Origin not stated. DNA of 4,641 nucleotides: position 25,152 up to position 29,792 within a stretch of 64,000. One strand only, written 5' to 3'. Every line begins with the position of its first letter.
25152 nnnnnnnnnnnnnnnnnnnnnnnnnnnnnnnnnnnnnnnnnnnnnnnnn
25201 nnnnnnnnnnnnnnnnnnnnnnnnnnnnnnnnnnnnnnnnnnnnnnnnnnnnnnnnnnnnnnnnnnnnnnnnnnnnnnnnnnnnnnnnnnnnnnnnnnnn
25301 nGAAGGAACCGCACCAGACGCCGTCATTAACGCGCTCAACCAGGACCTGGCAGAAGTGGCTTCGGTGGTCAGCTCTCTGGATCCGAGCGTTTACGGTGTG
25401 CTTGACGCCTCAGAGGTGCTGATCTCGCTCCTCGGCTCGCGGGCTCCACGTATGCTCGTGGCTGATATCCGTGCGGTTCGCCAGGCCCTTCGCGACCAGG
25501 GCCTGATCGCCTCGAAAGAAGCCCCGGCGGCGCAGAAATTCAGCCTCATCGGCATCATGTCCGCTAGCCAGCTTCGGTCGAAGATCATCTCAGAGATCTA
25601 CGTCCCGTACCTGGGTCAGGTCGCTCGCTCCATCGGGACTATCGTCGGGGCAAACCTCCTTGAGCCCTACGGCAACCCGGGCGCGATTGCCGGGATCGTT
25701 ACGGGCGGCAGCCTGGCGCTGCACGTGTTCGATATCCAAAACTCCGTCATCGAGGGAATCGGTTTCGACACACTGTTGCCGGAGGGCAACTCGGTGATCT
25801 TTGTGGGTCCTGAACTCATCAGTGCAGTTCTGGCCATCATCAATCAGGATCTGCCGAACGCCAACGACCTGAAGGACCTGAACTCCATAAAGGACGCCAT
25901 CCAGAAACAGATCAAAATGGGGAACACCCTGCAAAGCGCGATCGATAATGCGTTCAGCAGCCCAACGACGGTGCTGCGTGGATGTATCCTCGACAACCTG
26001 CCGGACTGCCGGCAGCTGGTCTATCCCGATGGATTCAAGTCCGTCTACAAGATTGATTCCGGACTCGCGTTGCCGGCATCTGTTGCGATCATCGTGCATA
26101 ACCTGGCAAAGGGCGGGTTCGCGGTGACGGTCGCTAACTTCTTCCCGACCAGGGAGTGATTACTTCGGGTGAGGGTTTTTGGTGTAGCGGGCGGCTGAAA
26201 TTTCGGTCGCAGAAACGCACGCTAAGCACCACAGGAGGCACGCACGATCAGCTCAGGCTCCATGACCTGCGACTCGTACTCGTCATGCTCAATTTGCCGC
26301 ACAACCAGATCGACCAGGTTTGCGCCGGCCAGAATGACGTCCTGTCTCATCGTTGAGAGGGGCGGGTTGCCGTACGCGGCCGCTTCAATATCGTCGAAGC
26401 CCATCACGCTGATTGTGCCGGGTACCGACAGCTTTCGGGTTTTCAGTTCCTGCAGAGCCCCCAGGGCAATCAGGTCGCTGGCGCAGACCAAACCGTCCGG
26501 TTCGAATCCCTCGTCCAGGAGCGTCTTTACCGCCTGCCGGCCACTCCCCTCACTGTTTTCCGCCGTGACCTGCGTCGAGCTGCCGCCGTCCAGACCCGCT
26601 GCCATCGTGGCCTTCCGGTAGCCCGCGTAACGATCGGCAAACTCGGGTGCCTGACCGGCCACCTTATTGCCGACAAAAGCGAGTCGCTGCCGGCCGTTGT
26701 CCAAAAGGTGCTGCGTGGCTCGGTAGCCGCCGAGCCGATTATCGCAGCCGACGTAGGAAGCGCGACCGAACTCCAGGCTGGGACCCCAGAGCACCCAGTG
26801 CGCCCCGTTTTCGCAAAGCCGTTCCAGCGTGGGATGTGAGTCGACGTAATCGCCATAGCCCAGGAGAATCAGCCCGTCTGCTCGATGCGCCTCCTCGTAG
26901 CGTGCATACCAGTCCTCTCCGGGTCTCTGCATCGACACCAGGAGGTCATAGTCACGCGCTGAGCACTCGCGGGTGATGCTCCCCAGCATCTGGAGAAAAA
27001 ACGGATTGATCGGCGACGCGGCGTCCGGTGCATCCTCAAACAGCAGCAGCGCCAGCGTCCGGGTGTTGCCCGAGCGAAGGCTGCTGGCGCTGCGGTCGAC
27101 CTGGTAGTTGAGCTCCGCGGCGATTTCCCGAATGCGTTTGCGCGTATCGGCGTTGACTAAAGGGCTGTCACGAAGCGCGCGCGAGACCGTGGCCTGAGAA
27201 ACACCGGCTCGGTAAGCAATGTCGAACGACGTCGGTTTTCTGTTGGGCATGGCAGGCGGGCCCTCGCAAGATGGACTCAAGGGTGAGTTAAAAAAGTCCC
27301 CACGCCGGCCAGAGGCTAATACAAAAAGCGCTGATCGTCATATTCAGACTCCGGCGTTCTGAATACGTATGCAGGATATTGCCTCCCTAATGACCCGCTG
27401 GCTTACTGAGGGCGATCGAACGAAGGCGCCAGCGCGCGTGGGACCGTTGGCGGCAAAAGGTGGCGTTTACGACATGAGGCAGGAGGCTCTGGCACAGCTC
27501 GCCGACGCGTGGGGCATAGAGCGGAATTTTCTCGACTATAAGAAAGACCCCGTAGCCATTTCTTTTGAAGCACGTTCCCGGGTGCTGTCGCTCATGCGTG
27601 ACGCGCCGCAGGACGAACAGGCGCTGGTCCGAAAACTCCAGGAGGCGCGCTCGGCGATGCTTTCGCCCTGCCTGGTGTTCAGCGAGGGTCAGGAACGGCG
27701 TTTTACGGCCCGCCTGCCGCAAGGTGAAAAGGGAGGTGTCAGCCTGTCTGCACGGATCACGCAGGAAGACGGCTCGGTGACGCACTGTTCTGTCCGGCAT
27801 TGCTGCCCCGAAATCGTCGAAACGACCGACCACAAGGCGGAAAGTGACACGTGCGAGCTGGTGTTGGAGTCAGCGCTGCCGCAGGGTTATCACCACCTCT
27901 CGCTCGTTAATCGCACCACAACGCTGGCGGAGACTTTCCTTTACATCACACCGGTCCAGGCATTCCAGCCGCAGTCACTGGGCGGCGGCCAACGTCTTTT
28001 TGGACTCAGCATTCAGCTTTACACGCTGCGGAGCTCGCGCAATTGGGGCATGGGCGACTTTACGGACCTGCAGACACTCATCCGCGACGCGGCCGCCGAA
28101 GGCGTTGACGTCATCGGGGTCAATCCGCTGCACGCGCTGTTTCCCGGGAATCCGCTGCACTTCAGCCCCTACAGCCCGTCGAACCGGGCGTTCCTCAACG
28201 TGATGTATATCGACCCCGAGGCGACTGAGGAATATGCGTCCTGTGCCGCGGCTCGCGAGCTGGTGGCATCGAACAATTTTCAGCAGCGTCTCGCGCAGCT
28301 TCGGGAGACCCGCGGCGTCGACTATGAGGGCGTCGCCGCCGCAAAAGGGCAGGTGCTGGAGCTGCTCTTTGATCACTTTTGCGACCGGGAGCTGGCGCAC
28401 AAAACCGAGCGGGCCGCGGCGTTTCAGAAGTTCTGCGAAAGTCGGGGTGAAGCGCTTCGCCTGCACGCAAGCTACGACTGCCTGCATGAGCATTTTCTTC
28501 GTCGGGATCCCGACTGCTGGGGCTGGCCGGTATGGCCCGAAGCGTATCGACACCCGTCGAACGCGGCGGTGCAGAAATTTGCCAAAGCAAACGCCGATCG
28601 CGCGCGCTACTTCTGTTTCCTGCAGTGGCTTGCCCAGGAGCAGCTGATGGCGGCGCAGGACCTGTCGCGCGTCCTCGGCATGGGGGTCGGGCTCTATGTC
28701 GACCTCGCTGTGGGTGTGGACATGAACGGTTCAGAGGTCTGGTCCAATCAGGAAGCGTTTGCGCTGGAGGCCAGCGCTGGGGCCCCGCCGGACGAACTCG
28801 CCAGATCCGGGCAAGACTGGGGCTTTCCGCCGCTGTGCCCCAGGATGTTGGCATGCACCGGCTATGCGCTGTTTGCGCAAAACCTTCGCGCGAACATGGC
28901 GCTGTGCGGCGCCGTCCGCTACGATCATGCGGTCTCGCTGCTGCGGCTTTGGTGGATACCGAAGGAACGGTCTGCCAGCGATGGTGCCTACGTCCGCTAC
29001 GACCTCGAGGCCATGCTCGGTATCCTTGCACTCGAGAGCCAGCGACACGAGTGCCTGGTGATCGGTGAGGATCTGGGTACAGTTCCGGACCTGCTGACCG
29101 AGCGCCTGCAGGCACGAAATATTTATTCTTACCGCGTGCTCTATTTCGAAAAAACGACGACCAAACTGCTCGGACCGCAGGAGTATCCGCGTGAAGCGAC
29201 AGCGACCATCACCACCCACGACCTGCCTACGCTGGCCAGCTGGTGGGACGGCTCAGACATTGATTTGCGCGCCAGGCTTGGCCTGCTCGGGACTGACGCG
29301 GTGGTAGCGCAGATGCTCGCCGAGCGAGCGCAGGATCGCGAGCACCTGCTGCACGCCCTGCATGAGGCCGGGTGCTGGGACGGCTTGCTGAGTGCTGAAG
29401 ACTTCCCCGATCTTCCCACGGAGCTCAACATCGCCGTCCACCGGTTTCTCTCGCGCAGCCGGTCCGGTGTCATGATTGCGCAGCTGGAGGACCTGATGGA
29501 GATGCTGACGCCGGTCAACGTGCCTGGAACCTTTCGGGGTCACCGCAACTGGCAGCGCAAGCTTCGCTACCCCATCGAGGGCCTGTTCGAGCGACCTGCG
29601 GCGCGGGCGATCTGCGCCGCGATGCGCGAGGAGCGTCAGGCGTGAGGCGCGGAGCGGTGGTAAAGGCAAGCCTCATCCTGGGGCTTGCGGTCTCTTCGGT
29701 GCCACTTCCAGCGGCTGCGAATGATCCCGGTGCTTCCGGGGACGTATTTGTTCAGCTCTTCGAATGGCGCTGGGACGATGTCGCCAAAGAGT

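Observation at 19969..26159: Translationally coupled PD40-propeller and 1607-aa giant surface protein: a candidate two-component extracellular apparatus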

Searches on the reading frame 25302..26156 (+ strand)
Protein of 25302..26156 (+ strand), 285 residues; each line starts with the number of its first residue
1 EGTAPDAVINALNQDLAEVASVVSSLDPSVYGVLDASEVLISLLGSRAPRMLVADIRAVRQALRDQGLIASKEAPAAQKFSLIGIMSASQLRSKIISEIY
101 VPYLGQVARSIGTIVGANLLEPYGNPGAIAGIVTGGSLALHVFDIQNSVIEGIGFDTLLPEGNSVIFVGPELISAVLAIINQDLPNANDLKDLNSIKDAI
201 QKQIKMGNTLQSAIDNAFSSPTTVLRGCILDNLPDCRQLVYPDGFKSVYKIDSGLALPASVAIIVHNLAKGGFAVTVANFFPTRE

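Call 38: find_related_loci(query=A2, collection=genome_contigs, flank=10000)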
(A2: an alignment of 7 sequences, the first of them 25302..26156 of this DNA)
Query A2 (285 aa) in genome_contigs; peptide patterns used: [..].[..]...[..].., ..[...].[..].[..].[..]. (x = any residue, [..] = any of these).
40 stretches matched a pattern; 21 encode a relative of the query (tblastn E <= 1e-3); 20 distinct loci.
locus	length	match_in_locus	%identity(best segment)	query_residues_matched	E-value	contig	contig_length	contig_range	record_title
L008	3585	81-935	72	1-285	1e-139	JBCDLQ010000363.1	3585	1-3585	MAG: Pseudomonadota bacterium isolate P01_H01_bin.89 k141_1425923_length_3585_cov_9.0000, whole genome shotgun sequence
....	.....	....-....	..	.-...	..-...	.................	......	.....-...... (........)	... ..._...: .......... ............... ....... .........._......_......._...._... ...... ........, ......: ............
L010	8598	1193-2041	60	1-284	2e-111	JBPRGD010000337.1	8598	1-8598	MAG: Candidatus Wenzhouxiangella sp. M2_3B_020 megahit_902301, whole genome shotgun sequence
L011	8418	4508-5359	61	1-285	6e-109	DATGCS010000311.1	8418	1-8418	MAG TPA_asm: Wenzhouxiangellaceae bacterium isolate SMAG_U9654 k141_344597, whole genome shotgun sequence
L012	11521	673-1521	58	1-284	7e-101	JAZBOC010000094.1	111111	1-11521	MAG: Wenzhouxiangella sp. isolate bin.754 k117_4180386, whole genome shotgun sequence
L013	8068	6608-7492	55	1-285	4e-97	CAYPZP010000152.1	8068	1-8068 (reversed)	MAG TPA_asm: uncultured Halomonas sp. isolate binchicken_co13_408 genome assembly, contig: NODE_14826_length_8068_cov_5.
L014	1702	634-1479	54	1-283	1e-100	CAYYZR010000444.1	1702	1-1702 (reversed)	MAG TPA_asm: uncultured Halomonas sp. isolate binchicken_co13_327 genome assembly, contig: NODE_147344_length_1702_cov_2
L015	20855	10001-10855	78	1-285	3e-150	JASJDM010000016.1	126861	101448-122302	MAG: Lysobacterales bacterium isolate MO_188.B40 MO_188.c_114, whole genome shotgun sequence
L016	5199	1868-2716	52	1-284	1e-91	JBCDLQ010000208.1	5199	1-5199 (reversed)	MAG: Pseudomonadota bacterium isolate P01_H01_bin.89 k141_3153944_length_5199_cov_6.0000, whole genome shotgun sequence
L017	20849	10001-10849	54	1-284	7e-96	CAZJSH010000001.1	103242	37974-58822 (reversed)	MAG TPA_asm: uncultured Halomonas sp. isolate binchicken_co218_405 genome assembly, contig: NODE_58_length_103242_cov_6.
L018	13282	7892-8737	51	2-285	4e-86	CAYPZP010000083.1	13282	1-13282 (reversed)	MAG TPA_asm: uncultured Halomonas sp. isolate binchicken_co13_408 genome assembly, contig: NODE_7172_length_13282_cov_9.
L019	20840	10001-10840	51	2-283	9e-86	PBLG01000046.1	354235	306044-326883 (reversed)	MAG: Lysobacterales bacterium isolate SP244 MHASMcontig_2825329, whole genome shotgun sequence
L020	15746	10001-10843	50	2-283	2e-83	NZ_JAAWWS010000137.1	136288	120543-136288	Wenzhouxiangella sp. XN79A 1077, whole genome shotgun sequence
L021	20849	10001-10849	50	1-285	4e-82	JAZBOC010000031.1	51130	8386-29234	MAG: Wenzhouxiangella sp. isolate bin.754 k117_1572597, whole genome shotgun sequence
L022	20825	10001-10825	50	2-280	3e-77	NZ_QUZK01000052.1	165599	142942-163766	Wenzhouxiangella sediminis strain XDB06 214, whole genome shotgun sequence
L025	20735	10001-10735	30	43-282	9e-24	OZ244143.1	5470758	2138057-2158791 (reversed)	MAG: Candidatus Azotimanducaceae bacterium isolate 8854cfa6-578e-4d3d-b270-7471243f906c genome assembly, chromosome: 1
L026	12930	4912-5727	28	2-281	1e-18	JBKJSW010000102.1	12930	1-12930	MAG: Ahniellaceae bacterium isolate ant_bin.595 k117_4485738, whole genome shotgun sequence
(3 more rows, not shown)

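Call 47: search_protein_families(library=pfam, proteins=[L025:1362-2429:+, L025:3049-4245:+, L025:4252-4866:+, L025:10789-11289:-, L025:11220-12035:-, L025:12372-13892:+, L026:222-1223:+, L026:5850-7043:-, L026:7109-10330:+, L026:1359-2075:+], max_evalue=0.001)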
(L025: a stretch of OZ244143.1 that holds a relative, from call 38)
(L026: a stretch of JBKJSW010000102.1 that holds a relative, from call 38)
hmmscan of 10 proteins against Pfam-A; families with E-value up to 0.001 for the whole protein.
L025:1362-2429:+ (356 aa): 3 families
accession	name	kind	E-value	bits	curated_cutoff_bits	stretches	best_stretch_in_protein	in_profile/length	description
PF14696.12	Glyoxalase_5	-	4.2e-62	208.9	27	1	2-139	2-139/139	Hydroxyphenylpyruvate dioxygenase, HPPD, N-terminal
PF00903.31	Glyoxalase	-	1e-15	58.6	20.6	1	156-271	2-106/121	Glyoxalase/Bleomycin resistance protein/Dioxygenase superfamily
PF13669.12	Glyoxalase_4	-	2.8e-06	28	27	1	175-264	17-97/109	Glyoxalase/Bleomycin resistance protein/Dioxygenase superfamily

L025:3049-4245:+ (399 aa): 2 families
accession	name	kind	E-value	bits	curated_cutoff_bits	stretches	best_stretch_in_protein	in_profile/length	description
PF00487.30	FA_desaturase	-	1.8e-12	48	29.7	1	17-220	2-225/253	Fatty acid desaturase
PF01610.23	DDE_Tnp_ISL3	-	3e-10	40.7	23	1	273-391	79-196/240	Transposase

L025:4252-4866:+ (205 aa): 8 families
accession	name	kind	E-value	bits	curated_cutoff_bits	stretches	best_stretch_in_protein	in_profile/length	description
PF08241.18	Methyltransf_11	-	4.7e-21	75.7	21.2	1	39-134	1-95/95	Methyltransferase domain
PF13649.12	Methyltransf_25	-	8.9e-18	65.2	27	1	38-130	1-97/97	Methyltransferase domain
PF13489.12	Methyltransf_23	-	6.8e-17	62.1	27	1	25-180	11-161/164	Methyltransferase domain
PF08242.18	Methyltransf_12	-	9.5e-13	49.1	30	1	39-132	1-98/98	Methyltransferase domain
PF13847.12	Methyltransf_31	-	4.4e-09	36.6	27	1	36-150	5-127/145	Methyltransferase domain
PF01209.24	Ubie_methyltran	-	5.3e-09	36.2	20.1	1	37-140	50-157/233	ubiE/COQ5 methyltransferase family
PF05401.17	NodS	-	0.00066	20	24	1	33-135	42-145/201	Nodulation protein S (NodS)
PF01135.25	PCMT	-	0.00078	19.7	20.3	1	5-133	43-170/210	Protein-L-isoaspartate(D-aspartate) O-methyltransferase (PCMT)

L025:10789-11289:- (166 aa): 1 family
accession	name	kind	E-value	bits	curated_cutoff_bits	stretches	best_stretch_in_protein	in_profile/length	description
PF00571.33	CBS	-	3.6e-23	82.1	24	2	33-82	2-52/57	CBS domain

L025:11220-12035:- (271 aa): 1 family
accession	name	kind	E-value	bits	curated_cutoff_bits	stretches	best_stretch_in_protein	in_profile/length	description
PF12900.13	Pyridox_ox_2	-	4.7e-22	78.9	27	1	140-261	1-140/140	Pyridoxamine 5'-phosphate oxidase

L025:12372-13892:+ (507 aa): 1 family
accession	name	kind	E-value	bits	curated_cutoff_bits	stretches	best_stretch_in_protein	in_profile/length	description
PF13671.12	AAA_33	-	2.6e-30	106.1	27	1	330-480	1-143/143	AAA domain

L026:222-1223:+ (334 aa): 0 families

L026:5850-7043:- (397 aa): 2 families
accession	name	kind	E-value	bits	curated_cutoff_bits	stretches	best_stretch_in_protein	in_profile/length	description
PF00990.26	GGDEF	-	8.1e-44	149.7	23.8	1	227-384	1-161/161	Diguanylate cyclase, GGDEF domain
PF17853.6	GGDEF_2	-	0.00063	20.4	24.5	1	243-374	7-114/116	GGDEF-like domain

L026:7109-10330:+ (1074 aa): 8 families
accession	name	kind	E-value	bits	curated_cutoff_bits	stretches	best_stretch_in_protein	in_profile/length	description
PF13620.12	CarboxypepD_reg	-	2.6e-46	156.3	32.3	4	719-787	1-69/82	Carboxypeptidase regulatory-like domain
PF17210.9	SdrD_B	-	1.1e-14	55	29.7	1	418-465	22-69/112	SdrD B-like domain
PF17802.7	SpaA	-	6.2e-12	46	23.1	0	415-459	11-57/91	Prealbumin-like fold domain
PF13715.12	CarbopepD_reg_2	-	8.4e-12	45.4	32.2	0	409-459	3-49/88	CarboxypepD_reg-like domain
PF11974.14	bMG3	-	4.1e-10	40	34.9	0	404-447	12-55/103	Bacterial alpha-2-macroglobulin MG3 domain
PF00775.27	Dioxygenase_C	-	5e-06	26.5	27.3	0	613-644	27-58/182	Dioxygenase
PF07210.18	DUF1416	-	9.3e-06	25.9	23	0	95-149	19-72/97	Protein of unknown function (DUF1416)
PF13582.12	Reprolysin_3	-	9.6e-05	23.3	22.4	1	914-963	75-122/123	Metallo-peptidase family M12B Reprolysin-like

L026:1359-2075:+ (239 aa): 0 families

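Call 107: search_protein_families(library=ncbifam, proteins=[L022:3936-4520:-], max_evalue=0.00001)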
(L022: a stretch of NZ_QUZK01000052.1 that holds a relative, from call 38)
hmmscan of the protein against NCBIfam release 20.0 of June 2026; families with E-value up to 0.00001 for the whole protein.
L022:3936-4520:- (194 aa): 20 families
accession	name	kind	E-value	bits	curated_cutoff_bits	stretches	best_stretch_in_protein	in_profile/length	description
TIGR02999.1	Sig-70_X6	subfamily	1.5e-60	204.2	126.15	1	7-184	3-182/183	ECF-type sigma factor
TIGR02937.1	sigma70-ECF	superfamily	7.1e-19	68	42.9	1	24-182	4-163/165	sigma-70 family RNA polymerase sigma factor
NF009166.1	PRK12513.1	equivalog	1.3e-12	47.8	206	1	9-184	10-186/193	RNA polymerase sigma factor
NF009176.0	PRK12524.1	equivalog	1.6e-09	37.9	264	1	10-170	15-170/196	RNA polymerase sigma factor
TIGR02984.1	Sig-70_plancto1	subfamily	2.9e-09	36.8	183.75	1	59-174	65-178/189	RNA polymerase sigma-70 factor, Planctomycetaceae-specific subfamily 1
NF007227.0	PRK09645.1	subfamily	3.7e-09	36.7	202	1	75-178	66-165/177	sigma-70 family RNA polymerase sigma factor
TIGR02983.1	SigE-fam_strep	subfamily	4.1e-09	36.5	141.55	1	56-176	41-151/162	SigE family RNA polymerase sigma factor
NF058625.1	sigma_PG0214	equivalog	6.2e-08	32.5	130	1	57-178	35-155/170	GFO_1088 family ECF-type sigma factor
TIGR02980.1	SigBFG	subfamily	1.2e-07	31.6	234.35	1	103-175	144-217/227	SigB/SigF/SigG family RNA polymerase sigma factor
NF007230.0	PRK09648.1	subfamily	1.6e-07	31.3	209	1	3-169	8-174/195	RNA polymerase sigma factor ShbA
NF053879.1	RNAPolSigSigVBac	equivalog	5.2e-07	29.5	190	1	95-175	72-147/160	RNA polymerase sigma factor SigV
NF007228.0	PRK09646.1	subfamily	1.1e-06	28.4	226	1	80-183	88-189/194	ECF RNA polymerase sigma factor SigK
NF007216.0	PRK09638.1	equivalog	2e-06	27.7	194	1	9-170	6-160/180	RNA polymerase sigma factor SigY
TIGR02479.1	FliA_WhiG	subfamily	2.7e-06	27.3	189.6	1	118-169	156-208/224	FliA/WhiG family RNA polymerase sigma factor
NF009172.0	PRK12519.1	subfamily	3.8e-06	26.6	222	1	91-176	93-181/194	RNA polymerase sigma factor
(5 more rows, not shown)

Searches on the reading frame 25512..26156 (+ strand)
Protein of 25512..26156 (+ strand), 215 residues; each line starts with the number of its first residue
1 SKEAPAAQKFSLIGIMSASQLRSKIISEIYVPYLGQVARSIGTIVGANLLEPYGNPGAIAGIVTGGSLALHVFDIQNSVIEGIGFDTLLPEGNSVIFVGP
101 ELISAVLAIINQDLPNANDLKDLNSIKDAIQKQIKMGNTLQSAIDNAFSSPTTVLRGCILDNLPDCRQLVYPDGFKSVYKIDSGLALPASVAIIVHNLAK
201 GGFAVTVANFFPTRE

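Call 71: find_homologous_proteins(query=A3, max_evalue=0.00001)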
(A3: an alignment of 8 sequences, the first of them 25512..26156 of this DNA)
Query A3 (8 sequences) (215 aa, profile of the alignment): 12 proteins with E <= 0.00001 among 8000 candidates.
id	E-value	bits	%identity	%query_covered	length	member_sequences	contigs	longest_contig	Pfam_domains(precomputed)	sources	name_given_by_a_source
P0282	7.1e-72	259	36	94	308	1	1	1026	-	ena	-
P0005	4.4e-71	257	74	97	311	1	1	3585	-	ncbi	ncbi:MAG: hypothetical protein AAGJ52_11180, partial [Pseudomonadota bacterium]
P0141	1.5e-70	255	64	98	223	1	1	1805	-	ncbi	ncbi:MAG: hypothetical protein AAGH65_12000, partial [Pseudomonadota bacterium]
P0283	7.6e-67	243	63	96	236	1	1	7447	-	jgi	jgi:hypothetical protein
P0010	5.0e-64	234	60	98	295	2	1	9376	-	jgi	jgi:hypothetical protein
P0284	6.4e-64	233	33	95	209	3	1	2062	-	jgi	-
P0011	2.0e-63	232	58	96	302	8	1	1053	-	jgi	jgi:hypothetical protein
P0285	1.1e-57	213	52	95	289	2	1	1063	-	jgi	-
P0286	1.0e-56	210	29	87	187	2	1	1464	-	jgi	jgi:hypothetical protein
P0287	7.8e-55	204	31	92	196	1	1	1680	-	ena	-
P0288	4.9e-46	175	53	80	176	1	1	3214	-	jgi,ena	-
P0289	1.3e-39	154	51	78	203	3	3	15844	-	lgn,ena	-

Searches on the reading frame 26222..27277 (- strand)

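Call 12: search_protein_families(library=pfam, proteins=[window:26222-27277:-], max_evalue=0.001)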
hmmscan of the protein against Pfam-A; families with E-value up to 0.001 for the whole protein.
window:26222-27277:- (351 aa): 4 families
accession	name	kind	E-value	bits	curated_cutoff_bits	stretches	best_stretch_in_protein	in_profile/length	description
PF13377.12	Peripla_BP_3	-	1.2e-30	107.3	26.5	1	189-349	2-167/167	Periplasmic binding protein-like domain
PF00532.27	Peripla_BP_1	-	2.6e-17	63.7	22.2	1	90-338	12-270/281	Periplasmic binding proteins and sugar binding domain of LacI family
PF00356.27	LacI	-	6.6e-14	51.9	27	1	19-59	4-44/46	Bacterial regulatory proteins, lacI family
PF13407.12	Peripla_BP_4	-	5.8e-09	36.3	35.1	1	145-300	67-222/258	Periplasmic binding protein domain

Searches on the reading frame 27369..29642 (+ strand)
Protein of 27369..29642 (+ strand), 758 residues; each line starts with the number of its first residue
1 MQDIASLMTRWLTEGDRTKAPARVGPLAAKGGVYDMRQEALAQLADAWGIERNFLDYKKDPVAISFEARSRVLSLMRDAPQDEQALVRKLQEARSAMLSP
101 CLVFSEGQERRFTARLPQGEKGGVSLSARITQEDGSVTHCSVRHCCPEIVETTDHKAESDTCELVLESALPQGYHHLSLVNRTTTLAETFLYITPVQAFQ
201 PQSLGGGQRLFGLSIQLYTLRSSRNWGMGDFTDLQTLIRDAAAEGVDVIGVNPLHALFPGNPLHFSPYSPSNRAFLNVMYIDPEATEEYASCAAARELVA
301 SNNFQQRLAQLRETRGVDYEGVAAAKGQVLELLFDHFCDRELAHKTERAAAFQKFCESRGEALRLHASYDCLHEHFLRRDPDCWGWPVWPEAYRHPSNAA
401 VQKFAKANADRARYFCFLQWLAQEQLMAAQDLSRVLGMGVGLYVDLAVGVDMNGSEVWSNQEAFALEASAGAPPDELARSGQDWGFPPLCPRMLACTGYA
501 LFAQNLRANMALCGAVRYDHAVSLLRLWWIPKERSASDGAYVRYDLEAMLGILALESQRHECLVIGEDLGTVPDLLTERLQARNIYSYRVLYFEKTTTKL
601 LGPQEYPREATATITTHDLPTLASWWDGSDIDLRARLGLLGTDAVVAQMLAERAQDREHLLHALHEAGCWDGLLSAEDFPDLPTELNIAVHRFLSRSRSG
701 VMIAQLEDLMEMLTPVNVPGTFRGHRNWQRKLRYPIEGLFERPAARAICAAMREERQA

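Call 12: search_protein_families(library=pfam, proteins=[window:27369-29642:+], max_evalue=0.001)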
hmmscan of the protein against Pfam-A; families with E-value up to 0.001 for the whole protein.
window:27369-29642:+ (758 aa): 2 families
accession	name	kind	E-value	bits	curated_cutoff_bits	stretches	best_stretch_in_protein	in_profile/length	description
PF02446.23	Glyco_hydro_77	-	1.4e-116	390.6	25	1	215-733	1-460/465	4-alpha-glucanotransferase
PF21226.3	MalQ_N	-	1.6e-09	38.4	24.1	1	98-195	1-91/91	MalQ N-terminal beta sandwich domain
